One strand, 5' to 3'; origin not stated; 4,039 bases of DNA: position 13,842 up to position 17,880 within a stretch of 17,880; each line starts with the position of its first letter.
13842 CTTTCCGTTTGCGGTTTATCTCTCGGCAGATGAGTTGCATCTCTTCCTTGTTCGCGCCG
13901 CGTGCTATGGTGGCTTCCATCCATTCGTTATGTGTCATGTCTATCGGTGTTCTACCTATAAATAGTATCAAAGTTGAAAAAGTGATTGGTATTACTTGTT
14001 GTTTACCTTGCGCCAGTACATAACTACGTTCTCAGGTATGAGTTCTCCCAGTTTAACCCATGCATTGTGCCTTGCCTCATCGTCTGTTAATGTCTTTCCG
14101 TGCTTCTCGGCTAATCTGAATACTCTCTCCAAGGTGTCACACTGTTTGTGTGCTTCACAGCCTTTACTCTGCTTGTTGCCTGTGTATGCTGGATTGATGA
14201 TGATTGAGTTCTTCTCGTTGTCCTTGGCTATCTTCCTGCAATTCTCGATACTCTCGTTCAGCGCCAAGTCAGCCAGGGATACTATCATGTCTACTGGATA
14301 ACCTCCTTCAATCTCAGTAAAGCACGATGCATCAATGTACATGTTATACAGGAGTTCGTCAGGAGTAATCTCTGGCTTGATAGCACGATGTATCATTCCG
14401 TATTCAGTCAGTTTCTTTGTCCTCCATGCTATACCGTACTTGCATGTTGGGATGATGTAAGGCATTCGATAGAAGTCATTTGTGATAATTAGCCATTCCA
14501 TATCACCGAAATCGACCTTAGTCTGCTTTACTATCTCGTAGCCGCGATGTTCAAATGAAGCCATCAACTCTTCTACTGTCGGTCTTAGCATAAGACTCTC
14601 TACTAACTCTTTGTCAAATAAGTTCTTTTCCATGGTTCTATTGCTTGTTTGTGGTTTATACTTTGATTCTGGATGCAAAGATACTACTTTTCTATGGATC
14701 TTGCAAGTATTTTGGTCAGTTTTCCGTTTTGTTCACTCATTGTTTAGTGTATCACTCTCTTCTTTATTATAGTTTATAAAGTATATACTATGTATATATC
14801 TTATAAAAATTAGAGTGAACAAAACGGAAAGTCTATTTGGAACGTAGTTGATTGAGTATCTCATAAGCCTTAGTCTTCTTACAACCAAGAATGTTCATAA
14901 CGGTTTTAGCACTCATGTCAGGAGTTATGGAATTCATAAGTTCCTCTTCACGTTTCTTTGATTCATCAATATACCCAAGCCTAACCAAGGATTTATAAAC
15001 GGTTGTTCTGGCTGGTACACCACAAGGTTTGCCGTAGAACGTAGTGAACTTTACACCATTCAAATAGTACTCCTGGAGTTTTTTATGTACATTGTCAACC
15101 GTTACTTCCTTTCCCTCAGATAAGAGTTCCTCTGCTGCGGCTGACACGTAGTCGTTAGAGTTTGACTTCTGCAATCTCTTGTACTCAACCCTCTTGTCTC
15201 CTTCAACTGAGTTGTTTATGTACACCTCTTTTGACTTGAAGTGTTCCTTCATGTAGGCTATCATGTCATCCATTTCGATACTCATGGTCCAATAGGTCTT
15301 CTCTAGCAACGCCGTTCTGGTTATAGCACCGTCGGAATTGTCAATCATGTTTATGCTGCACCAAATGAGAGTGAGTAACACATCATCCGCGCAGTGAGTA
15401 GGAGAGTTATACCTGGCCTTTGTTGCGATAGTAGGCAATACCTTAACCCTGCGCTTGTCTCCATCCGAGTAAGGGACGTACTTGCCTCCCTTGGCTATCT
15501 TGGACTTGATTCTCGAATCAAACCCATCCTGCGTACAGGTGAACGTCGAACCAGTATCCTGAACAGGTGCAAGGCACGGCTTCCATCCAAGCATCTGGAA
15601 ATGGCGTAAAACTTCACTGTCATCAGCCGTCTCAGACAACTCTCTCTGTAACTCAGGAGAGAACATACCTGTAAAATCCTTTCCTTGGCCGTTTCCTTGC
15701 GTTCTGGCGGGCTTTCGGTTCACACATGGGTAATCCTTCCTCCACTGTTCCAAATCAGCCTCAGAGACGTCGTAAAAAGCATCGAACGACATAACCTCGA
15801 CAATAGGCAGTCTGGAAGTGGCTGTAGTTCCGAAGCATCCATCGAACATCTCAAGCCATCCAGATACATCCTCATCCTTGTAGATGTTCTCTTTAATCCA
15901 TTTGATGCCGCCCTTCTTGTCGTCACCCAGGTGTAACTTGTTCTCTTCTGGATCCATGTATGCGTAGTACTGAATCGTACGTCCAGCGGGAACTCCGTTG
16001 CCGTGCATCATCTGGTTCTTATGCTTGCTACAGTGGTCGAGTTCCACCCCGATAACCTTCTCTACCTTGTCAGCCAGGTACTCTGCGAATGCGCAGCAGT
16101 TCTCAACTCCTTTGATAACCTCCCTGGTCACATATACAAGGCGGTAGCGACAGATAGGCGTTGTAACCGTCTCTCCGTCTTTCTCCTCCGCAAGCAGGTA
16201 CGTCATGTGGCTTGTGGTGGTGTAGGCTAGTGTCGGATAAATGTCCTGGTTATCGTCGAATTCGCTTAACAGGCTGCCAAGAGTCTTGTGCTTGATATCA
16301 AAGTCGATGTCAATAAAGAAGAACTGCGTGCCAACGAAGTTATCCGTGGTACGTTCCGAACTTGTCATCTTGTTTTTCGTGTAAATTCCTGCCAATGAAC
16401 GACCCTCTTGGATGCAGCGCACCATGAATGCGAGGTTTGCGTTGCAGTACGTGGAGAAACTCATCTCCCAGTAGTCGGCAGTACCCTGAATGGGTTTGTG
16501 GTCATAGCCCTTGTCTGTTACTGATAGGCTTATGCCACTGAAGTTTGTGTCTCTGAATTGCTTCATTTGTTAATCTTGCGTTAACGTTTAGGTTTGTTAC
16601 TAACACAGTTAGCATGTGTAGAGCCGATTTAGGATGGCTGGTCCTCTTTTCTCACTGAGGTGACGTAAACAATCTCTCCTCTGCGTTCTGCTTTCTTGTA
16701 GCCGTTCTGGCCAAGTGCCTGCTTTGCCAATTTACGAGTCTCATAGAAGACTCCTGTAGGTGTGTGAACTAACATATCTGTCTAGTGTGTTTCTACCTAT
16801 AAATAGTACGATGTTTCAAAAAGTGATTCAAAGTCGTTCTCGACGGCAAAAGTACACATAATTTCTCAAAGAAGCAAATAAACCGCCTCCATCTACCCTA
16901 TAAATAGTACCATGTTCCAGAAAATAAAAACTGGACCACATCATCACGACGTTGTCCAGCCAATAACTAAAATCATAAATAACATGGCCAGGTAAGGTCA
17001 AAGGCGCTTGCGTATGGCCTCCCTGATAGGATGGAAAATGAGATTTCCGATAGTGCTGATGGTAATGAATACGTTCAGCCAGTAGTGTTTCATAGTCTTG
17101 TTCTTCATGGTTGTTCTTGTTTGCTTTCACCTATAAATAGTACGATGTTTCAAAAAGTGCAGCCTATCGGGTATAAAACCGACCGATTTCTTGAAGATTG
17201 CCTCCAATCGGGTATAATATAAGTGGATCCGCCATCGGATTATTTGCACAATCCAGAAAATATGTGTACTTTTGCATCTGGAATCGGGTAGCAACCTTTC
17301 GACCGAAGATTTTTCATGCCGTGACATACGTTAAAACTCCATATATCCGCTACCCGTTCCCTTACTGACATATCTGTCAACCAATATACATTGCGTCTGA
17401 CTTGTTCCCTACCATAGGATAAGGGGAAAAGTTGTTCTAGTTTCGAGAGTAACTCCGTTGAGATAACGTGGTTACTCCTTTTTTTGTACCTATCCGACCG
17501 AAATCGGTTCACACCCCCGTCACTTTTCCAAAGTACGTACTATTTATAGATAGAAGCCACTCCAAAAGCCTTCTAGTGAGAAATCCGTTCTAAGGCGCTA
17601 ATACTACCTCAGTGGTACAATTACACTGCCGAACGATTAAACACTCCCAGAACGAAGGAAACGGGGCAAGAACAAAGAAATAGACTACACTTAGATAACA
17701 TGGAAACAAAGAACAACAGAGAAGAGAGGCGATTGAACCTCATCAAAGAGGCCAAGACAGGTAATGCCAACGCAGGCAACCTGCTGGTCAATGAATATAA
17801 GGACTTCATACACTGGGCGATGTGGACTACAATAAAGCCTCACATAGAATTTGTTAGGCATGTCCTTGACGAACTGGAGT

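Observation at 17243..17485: Candidate novel ~205-nt structured RNA with its own promoter and terminator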

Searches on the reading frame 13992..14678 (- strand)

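Call 11: search_protein_families(library=phrogs, proteins=[window:13992-14678:-], max_evalue=0.01)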
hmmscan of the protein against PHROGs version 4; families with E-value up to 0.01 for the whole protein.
window:13992-14678:- (228 aa): 0 families

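Call 19: search_protein_families(library=pfam, proteins=[window:13992-14678:-], max_evalue=0.1)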
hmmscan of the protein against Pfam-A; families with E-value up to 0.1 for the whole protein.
window:13992-14678:- (228 aa): 1 family
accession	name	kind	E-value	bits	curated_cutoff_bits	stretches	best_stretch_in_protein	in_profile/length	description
PF01992.21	vATP-synt_AC39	-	0.06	13.1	29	1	14-50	6-42/339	ATP synthase (C/AC39) subunit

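Call 94: search_protein_families(library=ncbifam, proteins=[window:13992-14678:-], max_evalue=0.1)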
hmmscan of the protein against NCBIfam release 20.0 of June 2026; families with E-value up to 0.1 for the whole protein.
window:13992-14678:- (228 aa): 0 families

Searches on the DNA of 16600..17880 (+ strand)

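Call 7: search_dna_similar(query=window:16600-17880:+, collection=phages, mode=distant, max_rows=30)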
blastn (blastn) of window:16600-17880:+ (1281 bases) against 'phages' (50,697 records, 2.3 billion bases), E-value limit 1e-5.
No match.
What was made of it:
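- Tried and rejected: BLAST of the region against deposited phages (call 7).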

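Call 33: search_rna_families(source=window, start=17100, end=17720, threshold=evalue, max_evalue=10, show_alignments=3)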
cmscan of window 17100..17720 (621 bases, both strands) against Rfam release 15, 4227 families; matches with E-value up to 10: 3.
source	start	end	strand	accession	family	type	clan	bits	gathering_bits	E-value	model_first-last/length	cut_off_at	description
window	17429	17484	+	RF02838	Ref55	Gene; sRNA;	-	19.2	43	5.7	1-54/54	no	Enterococcus sRNA 55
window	17472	17527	-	RF01826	SAM_V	Cis-reg; riboswitch;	-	18.2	41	2.8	1-66/66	no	SAM-V (S-adenosyl methionine) riboswitch aptamer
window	17408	17432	+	RF02186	ST7-OT3_4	Gene; lncRNA;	-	10.4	80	7.1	48-73/73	no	ST7 overlapping transcript 3 conserved region 4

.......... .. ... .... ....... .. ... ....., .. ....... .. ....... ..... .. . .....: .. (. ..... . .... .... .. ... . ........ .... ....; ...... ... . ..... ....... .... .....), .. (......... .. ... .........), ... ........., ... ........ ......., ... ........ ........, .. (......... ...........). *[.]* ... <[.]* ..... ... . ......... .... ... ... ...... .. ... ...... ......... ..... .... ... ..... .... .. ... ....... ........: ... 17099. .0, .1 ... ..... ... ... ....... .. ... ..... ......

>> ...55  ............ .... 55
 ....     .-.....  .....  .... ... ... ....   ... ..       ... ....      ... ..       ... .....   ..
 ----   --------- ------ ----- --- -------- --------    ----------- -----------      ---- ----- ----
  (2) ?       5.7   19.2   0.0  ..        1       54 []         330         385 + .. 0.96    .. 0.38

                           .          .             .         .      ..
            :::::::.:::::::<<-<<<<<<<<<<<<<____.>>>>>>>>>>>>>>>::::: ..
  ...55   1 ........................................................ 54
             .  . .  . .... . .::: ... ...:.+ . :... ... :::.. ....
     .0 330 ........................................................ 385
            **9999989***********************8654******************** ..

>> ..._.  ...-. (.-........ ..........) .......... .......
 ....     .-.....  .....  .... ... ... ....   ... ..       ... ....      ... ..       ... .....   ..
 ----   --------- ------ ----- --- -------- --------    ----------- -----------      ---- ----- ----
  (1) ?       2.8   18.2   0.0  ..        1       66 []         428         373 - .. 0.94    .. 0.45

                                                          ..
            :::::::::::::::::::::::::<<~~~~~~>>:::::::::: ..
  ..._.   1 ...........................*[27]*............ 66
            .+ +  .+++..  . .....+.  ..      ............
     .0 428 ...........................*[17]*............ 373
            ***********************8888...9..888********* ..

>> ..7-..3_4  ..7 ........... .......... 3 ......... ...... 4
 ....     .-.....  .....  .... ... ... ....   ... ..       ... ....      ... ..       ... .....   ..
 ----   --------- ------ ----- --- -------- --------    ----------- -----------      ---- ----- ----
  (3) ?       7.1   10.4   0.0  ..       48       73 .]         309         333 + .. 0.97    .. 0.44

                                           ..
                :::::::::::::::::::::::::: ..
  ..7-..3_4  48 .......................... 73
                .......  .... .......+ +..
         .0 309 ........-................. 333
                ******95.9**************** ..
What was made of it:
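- On Any curated RNA family (Rfam 15): Only three chance-level hits at E of 2.8-7.1 (call 33).
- On 6S RNA: No Rfam hit was listed even at E up to 10 (call 33).
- Closest known: 6S RNA. Different: No hit to any Rfam family, 6S models included, was listed even at E up to 10 (call 33).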

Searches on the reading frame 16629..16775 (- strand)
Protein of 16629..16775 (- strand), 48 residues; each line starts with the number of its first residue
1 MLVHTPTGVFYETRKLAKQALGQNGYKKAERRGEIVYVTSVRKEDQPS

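Call 19: search_protein_families(library=pfam, proteins=[window:16629-16775:-], max_evalue=0.1)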
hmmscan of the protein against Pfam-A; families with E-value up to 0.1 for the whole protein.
window:16629-16775:- (48 aa): 0 families

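Call 94: search_protein_families(library=ncbifam, proteins=[window:16629-16775:-], max_evalue=0.1)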
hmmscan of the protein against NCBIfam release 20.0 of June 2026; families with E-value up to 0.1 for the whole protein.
window:16629-16775:- (48 aa): 0 families

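Call 97: find_encoding_contigs(protein=window:16629-16775:-, flank=3000, max_places=10)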
Protein window:16629-16775:- (48 aa): 2 contigs read that carry it; 2 places shown.
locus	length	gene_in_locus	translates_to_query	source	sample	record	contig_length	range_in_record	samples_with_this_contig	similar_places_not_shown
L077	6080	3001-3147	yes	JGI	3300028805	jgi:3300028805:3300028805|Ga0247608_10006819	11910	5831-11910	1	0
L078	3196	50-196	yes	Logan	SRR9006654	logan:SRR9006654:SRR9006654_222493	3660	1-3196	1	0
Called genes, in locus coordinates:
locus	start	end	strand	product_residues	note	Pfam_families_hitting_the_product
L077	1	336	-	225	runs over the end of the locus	-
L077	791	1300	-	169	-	-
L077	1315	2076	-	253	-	PF04545:Sigma70_r4 (weak)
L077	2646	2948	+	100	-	-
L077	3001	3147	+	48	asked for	-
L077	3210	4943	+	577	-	-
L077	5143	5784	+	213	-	-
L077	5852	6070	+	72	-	-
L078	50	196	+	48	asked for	-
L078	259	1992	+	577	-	-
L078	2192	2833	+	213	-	-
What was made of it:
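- Tried and rejected: The exact look-up of the 48-aa ORF found no new contigs (call 97).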

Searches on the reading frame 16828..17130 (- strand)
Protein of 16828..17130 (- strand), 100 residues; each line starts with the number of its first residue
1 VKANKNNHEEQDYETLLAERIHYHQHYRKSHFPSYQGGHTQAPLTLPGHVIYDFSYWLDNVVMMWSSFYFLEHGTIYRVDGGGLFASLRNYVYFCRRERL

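Call 19: search_protein_families(library=pfam, proteins=[window:16828-17130:-], max_evalue=0.1)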
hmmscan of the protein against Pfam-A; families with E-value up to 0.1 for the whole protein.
window:16828-17130:- (100 aa): 1 family
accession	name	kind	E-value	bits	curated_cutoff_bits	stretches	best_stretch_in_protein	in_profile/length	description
PF24871.1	Piezo_TM1-24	-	0.06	12.2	28.8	1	8-69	351-413/682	Piezo TM1-24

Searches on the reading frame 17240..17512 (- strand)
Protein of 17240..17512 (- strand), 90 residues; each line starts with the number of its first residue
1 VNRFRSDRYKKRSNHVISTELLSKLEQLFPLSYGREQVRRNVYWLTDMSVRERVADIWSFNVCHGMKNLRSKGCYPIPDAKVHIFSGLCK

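Call 11: search_protein_families(library=phrogs, proteins=[window:17240-17512:-], max_evalue=0.01)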
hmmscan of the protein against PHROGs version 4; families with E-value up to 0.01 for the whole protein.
window:17240-17512:- (90 aa): 0 families

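Call 19: search_protein_families(library=pfam, proteins=[window:17240-17512:-], max_evalue=0.1)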
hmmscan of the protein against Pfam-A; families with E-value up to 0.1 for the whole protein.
window:17240-17512:- (90 aa): 0 families
